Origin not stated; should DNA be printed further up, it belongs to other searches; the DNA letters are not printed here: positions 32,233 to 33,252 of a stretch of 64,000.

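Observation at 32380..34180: Compositionally distinct three-gene insert: NDT-fold/winged-HTH fusion plus two tandem HExxH (DUF4157-like) proteins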

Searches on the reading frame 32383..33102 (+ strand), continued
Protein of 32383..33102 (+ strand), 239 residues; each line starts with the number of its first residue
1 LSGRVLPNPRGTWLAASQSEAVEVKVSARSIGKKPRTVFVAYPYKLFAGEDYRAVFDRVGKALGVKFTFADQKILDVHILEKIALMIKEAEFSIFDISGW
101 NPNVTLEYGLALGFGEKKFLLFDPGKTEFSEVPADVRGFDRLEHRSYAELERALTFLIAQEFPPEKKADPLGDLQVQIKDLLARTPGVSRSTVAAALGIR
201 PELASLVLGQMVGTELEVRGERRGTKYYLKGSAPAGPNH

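Call 37: fold_search(model_id=the predicted structure, library=pdb)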
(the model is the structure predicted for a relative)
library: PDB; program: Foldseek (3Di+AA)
matches with E <= 10: 1705; with E <= 0.001: 58
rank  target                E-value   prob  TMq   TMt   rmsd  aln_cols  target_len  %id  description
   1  9i9q_D                3.3e-05  1.00  0.41  0.65   4.9       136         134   19  Crystal structure of DNPH1 bound by compound 2. (released 2025-11-12)
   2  9i9q_A                3.9e-05  1.00  0.42  0.68   4.0       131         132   18  Crystal structure of DNPH1 bound by compound 2. (released 2025-11-12)
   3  8rpt_A                4.2e-05  1.00  0.39  0.62   4.3       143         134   17  Crystal structure of human DNPH1 mutant- D80A (released 2024-11-20)
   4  8rps_B                5.0e-05  1.00  0.41  0.65   5.0       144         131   20  Crystal structure of human DNPH1 mutant- D80N bound to 5hmdUMP (released 2024-11-20)
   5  4jem_B                8.3e-05  1.00  0.44  0.61   5.4       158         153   18  Crystal structure of MilB complexed with cytidine 5'-monophosphate (released 2013-09-11)
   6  9i9q_C                1.1e-04  1.00  0.42  0.71   3.8       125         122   18  Crystal structure of DNPH1 bound by compound 2. (released 2025-11-12)
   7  9i3q_A                1.1e-04  1.00  0.40  0.67   4.2       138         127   19  Crystal structure of DNPH1 bound by compound 2. (released 2025-11-12)
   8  4jem_A                1.1e-04  1.00  0.43  0.59   5.8       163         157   17  Crystal structure of MilB complexed with cytidine 5'-monophosphate (released 2013-09-11)
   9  9i57_B                1.2e-04  1.00  0.41  0.63   4.7       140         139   14  Crystal structure of DNPH1 bound by compound 39. (released 2025-11-12)
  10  8qc0_A                1.3e-04  1.00  0.38  0.54   5.9       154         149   15  Nucleoside 2'deoxyribosyltransferase from Chroococcidiopsis thermalis PCC 7203 WT ribosylated (released 2024-02-21)
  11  9da6_B                1.4e-04  1.00  0.37  0.61   4.7       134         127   17  Crystal structure of human DNPH1 bound to inhibitor 3a (released 2025-02-05)
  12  9i9q_B                1.5e-04  1.00  0.39  0.69   4.1       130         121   18  Crystal structure of DNPH1 bound by compound 2. (released 2025-11-12)
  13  4jel                  1.6e-04  1.00  0.45  0.64   3.9       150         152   17  Structure of MilB Streptomyces rimofaciens CMP N-glycosidase (released 2013-09-11)
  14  8os9_C                1.7e-04  1.00  0.35  0.61   4.4       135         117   18  Structure of Homo sapiens 2'-deoxynucleoside 5'-phosphate N-hydrolase 1 (DNPH1) (released 2023-08-30)
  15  9ia6_A                1.8e-04  1.00  0.42  0.69   3.5       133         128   17  Crystal structure of DNPH1 bound by compound 3. (released 2025-11-12)
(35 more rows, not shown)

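Call 48: search_protein_families(library=pfam, alignment_id=A3, max_evalue=0.01)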
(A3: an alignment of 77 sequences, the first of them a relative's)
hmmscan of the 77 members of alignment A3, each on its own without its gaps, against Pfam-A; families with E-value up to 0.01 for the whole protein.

A. member 1, P0001 (226 aa): 0 families

B. families by the number of members that match (of 77 scanned): 14 families
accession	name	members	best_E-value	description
PF10137.14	CAP12-PCTIR_TIR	62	5.5e-06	CAP12/Pycsar effector protein, TIR domain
PF13384.12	HTH_23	10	0.00049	Homeodomain-like domain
PF16344.10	FecR_C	6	0.00061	FecR, C-terminal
PF13412.12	HTH_24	4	1.4e-05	Winged helix-turn-helix DNA-binding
PF08281.18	Sigma70_r4_2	2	3.1e-05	Sigma-70, region 4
PF12802.13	MarR_2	1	0.002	MarR family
PF05331.17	DUF742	1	0.0027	Protein of unknown function (DUF742)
PF12840.13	HTH_20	1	0.0028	Helix-turn-helix domain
PF06160.17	EzrA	1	0.0031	Septation ring formation regulator, EzrA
PF24266.1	HTH_HVO_0163_N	1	0.0037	HVO_0163, N-terminal HTH domain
PF01047.28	MarR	1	0.0056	MarR family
PF21476.4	PF0610-like_N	1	0.006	PF0610-like, N-terminal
PF18908.5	DUF5663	1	0.0063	Protein of unknown function (DUF5663)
PF13560.12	HTH_31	1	0.01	Helix-turn-helix domain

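Call 49: search_protein_families(library=padloc, alignment_id=A3, max_evalue=0.01)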
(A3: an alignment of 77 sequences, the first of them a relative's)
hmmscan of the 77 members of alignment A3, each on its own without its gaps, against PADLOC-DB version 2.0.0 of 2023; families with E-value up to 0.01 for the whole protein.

A. member 1, P0001 (226 aa): 1 family
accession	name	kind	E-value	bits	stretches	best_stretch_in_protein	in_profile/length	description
PDLC00733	Effector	-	0.0014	15.6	1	51-132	276-355/388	TIR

B. families by the number of members that match (of 77 scanned): 16 families
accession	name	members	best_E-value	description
PDLC00733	Effector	76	5.2e-07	TIR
PDLC00731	Effector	58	3.1e-06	TIR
PDLC00732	Effector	37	1.7e-05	TIR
PDLC05003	PDC-S35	19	9.9e-06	-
PDLC02371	PycTIR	16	0.00034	-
PDLC01434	CasR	6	1.7e-05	"CAS-I,CAS-II,CAS-III,CAS-IV,CAS-V,CAS-VI; associated_signaling"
PDLC05006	PDC-S35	5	8.8e-05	-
PDLC01268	CasR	2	0.00099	"CAS-I,CAS-II,CAS-III,CAS-IV,CAS-V,CAS-VI; associated_signaling"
PDLC03923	MkoB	1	0.00045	-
PDLC03963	SoFic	1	0.00063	-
PDLC04859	PDC-S05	1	0.0028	-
PDLC01173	STAND_TPR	1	0.0032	"Predicted ATPase fused to Xre-HTH and TPR repeats domain, associated with cas1-less I-E system in Streptomyces"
PDLC01438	Csa3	1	0.0039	"CAS-I,CAS-II,CAS-III,CAS-IV,CAS-V,CAS-VI; associated_signaling"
PDLC01866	CARF3--CARF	1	0.0066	-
PDLC01850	CARF3--CARF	1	0.0068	-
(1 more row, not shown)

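Call 60: find_encoding_contigs(protein=P0028, flank=7000, max_places=1)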
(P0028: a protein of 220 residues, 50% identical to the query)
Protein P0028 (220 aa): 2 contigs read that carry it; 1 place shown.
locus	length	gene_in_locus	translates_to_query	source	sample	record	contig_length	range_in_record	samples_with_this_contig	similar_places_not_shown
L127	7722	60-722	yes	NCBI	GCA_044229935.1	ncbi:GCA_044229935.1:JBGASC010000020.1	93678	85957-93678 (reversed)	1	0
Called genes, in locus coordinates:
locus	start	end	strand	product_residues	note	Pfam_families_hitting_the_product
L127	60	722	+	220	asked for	-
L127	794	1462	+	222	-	PF21948:LplA-B_cat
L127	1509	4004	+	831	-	PF00082:Peptidase_S8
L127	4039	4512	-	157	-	PF14343:PrcB_C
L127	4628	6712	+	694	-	PF10459:Peptidase_S46, PF13365:Trypsin_2 (faint)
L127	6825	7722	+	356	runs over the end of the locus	PF01483:P_proprotein (faint)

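Call 61: find_encoding_contigs(protein=P0048, flank=7000, max_places=1)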
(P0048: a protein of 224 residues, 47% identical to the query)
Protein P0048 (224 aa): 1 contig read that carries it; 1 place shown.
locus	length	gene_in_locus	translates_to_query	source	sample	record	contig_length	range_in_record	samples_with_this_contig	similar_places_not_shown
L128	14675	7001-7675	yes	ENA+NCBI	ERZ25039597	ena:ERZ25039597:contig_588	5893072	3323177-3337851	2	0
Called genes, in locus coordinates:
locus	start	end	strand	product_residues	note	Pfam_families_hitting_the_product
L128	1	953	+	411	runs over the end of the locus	PF00106:adh_short (faint), PF01073:3Beta_HSD, PF01370:Epimerase, PF02719:Polysacc_synt_2, PF04321:RmlD_sub_bind, PF16363:GDP_Man_Dehyd, PF07993:NAD_binding_4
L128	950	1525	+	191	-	PF00908:dTDP_sugar_isom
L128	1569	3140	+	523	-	PF14134:DUF4301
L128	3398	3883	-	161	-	-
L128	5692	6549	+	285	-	PF13676:TIR_2, PF01381:HTH_3, PF12844:HTH_19 (weak), PF13560:HTH_31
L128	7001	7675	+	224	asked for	-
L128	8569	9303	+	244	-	-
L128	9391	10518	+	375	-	PF10137:CAP12-PCTIR_TIR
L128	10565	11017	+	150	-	-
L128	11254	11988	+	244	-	-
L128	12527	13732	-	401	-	PF01548:DEDD_Tnp_IS110, PF02371:Transposase_20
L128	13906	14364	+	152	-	-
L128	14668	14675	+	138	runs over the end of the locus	PF08818:DUF1801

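Call 62: find_encoding_contigs(protein=P0079, flank=7000, max_places=1)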
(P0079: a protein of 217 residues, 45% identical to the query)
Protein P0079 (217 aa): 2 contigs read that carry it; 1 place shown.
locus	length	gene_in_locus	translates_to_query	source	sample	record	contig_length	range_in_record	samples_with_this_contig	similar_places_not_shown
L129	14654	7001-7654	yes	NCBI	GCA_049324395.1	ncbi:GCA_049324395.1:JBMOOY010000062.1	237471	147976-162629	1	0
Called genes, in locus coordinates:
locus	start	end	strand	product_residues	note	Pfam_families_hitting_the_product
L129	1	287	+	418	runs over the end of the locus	PF04235:DUF418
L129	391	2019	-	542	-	PF07504:FTP, PF01447:Peptidase_M4, PF02868:Peptidase_M4_C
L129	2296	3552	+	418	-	PF01266:DAO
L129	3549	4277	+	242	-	PF00027:cNMP_binding, PF13545:HTH_Crp_2, PF00325:Crp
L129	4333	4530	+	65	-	PF11127:YgaP-like_TM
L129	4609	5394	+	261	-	PF05013:FGase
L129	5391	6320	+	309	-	PF00892:EamA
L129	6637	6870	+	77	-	-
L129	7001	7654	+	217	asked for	-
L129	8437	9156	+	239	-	-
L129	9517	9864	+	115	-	-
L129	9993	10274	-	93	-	-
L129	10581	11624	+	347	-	-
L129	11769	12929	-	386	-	PF00465:Fe-ADH, PF13685:Fe-ADH_2, PF25137:ADH_Fe_C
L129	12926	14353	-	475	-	PF00171:Aldedh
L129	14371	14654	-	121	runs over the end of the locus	-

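Call 69: find_related_loci(query=A3, collection=viral_contigs, flank=8000)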
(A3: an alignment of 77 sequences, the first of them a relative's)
Query A3 (226 aa) in viral_contigs; peptide patterns used: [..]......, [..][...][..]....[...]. (x = any residue, [..] = any of these).
44 stretches matched a pattern; 2 encode a relative of the query (tblastn E <= 1e-3); 2 distinct loci.
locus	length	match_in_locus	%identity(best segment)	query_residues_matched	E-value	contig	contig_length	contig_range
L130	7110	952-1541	41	22-214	6e-44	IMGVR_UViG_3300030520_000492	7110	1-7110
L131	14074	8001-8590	41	22-214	6e-44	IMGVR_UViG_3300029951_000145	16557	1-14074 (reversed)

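Call 76: search_protein_families(library=pfam, proteins=[L052:5587-7254:+, L067:3992-6574:+, L067:8043-8810:+, L081:7012-7749:+, L081:8949-10166:+, L096:5877-7568:-, L096:8661-9374:+, L103:1810-2712:+, L103:3508-5115:+, L112:6713-7843:+], max_evalue=0.001)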
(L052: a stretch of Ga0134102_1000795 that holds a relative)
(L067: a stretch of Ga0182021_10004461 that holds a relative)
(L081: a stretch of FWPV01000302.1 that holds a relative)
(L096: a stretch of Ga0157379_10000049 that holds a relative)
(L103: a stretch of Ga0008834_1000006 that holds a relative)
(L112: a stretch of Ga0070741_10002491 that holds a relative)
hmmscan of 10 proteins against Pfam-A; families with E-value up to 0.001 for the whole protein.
L052:5587-7254:+ (555 aa): 0 families

L067:3992-6574:+ (860 aa): 3 families
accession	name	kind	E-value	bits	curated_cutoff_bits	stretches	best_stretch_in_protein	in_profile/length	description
PF01966.28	HD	-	2.5e-12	47.6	22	1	482-627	1-113/116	HD domain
PF10237.15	N6-adenineMlase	-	1e-06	29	23.2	1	93-192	6-105/166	Probable N6-adenine methyltransferase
PF13286.11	HD_assoc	-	1.7e-05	25.7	22.2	0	728-778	15-65/91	Phosphohydrolase-associated domain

L067:8043-8810:+ (255 aa): 0 families

L081:7012-7749:+ (245 aa): 1 family
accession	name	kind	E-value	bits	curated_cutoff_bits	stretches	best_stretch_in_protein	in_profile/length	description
PF00589.27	Phage_integrase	-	4e-26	92.2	27.1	1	32-231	3-169/172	Phage integrase family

L081:8949-10166:+ (405 aa): 6 families
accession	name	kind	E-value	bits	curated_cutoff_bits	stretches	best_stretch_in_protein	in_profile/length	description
PF13740.12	ACT_6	-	1.5e-26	92.6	23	1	3-79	1-76/76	ACT domain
PF12710.13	HAD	-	2.5e-23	83.9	27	1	193-361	1-189/189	haloacid dehalogenase-like hydrolase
PF00702.32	Hydrolase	-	5.6e-20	73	26.4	1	191-364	2-191/191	haloacid dehalogenase-like hydrolase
PF08282.18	Hydrolase_3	-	1e-11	45.5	20.9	1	328-392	187-252/255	haloacid dehalogenase-like hydrolase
PF21086.3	ACT_PSP_2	-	1.1e-06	29.1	24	1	100-180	5-76/77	ACT domain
PF01842.31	ACT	-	0.00065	19.9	27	0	6-51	2-47/66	ACT domain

L096:5877-7568:- (563 aa): 0 families

L096:8661-9374:+ (237 aa): 0 families

L103:1810-2712:+ (300 aa): 3 families
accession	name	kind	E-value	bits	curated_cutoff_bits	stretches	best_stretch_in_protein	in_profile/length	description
PF18184.6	SLATT_3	-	7.6e-45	153.4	26.3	1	13-165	1-154/155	SMODS and SLOG-associating 2TM effector domain 3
PF18181.6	SLATT_1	-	5.1e-32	110.9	26.3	1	169-289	1-122/122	SMODS and SLOG-associating 2TM effector domain 1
PF14015.11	DUF4231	-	2e-16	60.7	24.7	1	23-116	6-100/103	Protein of unknown function (DUF4231)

L103:3508-5115:+ (535 aa): 2 families
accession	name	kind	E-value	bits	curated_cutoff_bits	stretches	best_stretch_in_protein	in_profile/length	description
PF02384.22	N6_Mtase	-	7.8e-106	354.3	20.4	1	192-499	2-310/311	N-6 DNA Methylase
PF12161.14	HsdM_N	-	7.1e-19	69.2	24.5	1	27-180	1-135/135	HsdM N-terminal domain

L112:6713-7843:+ (376 aa): 0 families
